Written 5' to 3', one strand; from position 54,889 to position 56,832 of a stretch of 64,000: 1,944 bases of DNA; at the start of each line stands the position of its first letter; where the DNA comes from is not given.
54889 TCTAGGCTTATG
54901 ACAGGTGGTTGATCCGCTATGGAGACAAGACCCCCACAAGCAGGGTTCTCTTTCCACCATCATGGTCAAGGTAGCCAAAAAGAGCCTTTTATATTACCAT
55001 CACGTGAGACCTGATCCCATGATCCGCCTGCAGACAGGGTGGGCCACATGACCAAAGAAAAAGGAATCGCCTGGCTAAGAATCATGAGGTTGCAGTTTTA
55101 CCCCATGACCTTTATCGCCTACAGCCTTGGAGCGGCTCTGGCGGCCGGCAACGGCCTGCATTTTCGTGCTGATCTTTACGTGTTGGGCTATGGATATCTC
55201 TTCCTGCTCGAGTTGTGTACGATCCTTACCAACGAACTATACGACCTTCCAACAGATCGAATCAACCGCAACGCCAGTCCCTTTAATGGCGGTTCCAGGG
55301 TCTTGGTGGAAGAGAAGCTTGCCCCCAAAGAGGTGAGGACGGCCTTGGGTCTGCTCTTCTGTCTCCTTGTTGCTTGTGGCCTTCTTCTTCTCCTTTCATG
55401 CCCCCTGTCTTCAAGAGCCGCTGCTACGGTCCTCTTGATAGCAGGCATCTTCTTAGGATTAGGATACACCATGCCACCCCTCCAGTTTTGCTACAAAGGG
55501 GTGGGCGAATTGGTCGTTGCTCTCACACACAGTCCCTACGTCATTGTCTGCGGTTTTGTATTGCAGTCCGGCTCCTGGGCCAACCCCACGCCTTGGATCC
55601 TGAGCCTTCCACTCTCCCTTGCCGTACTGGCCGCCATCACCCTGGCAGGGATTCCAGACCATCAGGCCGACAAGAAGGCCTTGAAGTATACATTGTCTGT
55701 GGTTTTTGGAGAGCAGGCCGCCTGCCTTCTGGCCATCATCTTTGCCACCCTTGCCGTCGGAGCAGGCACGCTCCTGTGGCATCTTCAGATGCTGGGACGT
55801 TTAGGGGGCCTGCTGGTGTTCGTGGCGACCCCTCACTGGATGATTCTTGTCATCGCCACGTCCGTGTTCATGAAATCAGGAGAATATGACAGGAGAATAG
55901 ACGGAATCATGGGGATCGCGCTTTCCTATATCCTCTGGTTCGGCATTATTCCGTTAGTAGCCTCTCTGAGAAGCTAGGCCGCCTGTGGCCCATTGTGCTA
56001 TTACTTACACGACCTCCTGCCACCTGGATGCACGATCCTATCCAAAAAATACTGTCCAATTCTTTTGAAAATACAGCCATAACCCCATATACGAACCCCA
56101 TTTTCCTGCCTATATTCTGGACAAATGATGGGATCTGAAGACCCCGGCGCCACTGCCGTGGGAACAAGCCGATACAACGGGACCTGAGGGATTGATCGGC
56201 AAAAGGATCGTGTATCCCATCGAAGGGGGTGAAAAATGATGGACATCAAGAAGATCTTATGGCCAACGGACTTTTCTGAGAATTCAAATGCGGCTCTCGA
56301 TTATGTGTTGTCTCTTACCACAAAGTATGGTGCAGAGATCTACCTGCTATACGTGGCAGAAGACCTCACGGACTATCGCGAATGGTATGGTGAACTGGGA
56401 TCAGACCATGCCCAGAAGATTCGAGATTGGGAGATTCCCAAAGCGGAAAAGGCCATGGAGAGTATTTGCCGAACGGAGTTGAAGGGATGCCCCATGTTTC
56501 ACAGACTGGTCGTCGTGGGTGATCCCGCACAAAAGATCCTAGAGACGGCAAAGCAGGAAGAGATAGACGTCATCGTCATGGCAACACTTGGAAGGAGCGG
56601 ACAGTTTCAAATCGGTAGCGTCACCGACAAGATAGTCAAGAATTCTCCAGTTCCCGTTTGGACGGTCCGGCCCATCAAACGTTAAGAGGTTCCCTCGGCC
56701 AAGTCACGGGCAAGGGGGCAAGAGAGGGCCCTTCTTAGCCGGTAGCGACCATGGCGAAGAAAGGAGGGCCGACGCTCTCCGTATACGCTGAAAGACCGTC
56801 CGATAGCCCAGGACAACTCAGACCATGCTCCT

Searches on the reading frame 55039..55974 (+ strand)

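Call 16: search_protein_families(library=pfam, proteins=[window:55039-55974:+])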
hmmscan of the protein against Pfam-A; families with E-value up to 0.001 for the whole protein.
window:55039-55974:+ (312 aa): 1 family
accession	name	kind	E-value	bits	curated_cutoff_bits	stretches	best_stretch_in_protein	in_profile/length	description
PF01040.23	UbiA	-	5.7e-19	68.8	34.2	1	27-270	4-227/250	UbiA prenyltransferase family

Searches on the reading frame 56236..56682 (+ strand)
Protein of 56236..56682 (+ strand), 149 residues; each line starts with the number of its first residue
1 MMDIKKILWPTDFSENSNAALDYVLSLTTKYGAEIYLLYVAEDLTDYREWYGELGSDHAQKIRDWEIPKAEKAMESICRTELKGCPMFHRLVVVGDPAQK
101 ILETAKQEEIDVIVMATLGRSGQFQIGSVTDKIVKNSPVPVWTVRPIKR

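Call 12: search_protein_families(library=pfam, proteins=[window:56236-56682:+])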
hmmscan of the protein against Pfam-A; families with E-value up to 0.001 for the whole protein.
window:56236-56682:+ (149 aa): 1 family
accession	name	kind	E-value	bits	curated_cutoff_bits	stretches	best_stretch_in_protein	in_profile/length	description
PF00582.32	Usp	-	3.1e-25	89.8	24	1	4-145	2-141/141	Universal stress protein family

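Call 14: find_encoding_contigs(protein=window:56236-56682:+, flank=3000, max_places=6)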
Protein window:56236-56682:+ (149 aa): 1 contig read that carries it; 1 place shown.
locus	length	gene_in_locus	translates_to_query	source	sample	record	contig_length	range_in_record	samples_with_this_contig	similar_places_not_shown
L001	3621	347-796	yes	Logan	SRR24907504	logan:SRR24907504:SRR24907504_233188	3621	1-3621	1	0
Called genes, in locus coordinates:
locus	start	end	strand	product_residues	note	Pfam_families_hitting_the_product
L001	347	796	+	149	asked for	PF00582:Usp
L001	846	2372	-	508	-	-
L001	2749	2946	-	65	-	PF12797:Fer4_2 (weak), PF00037:Fer4 (faint), PF13459:Fer4_15, PF13370:Fer4_13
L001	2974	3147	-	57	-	-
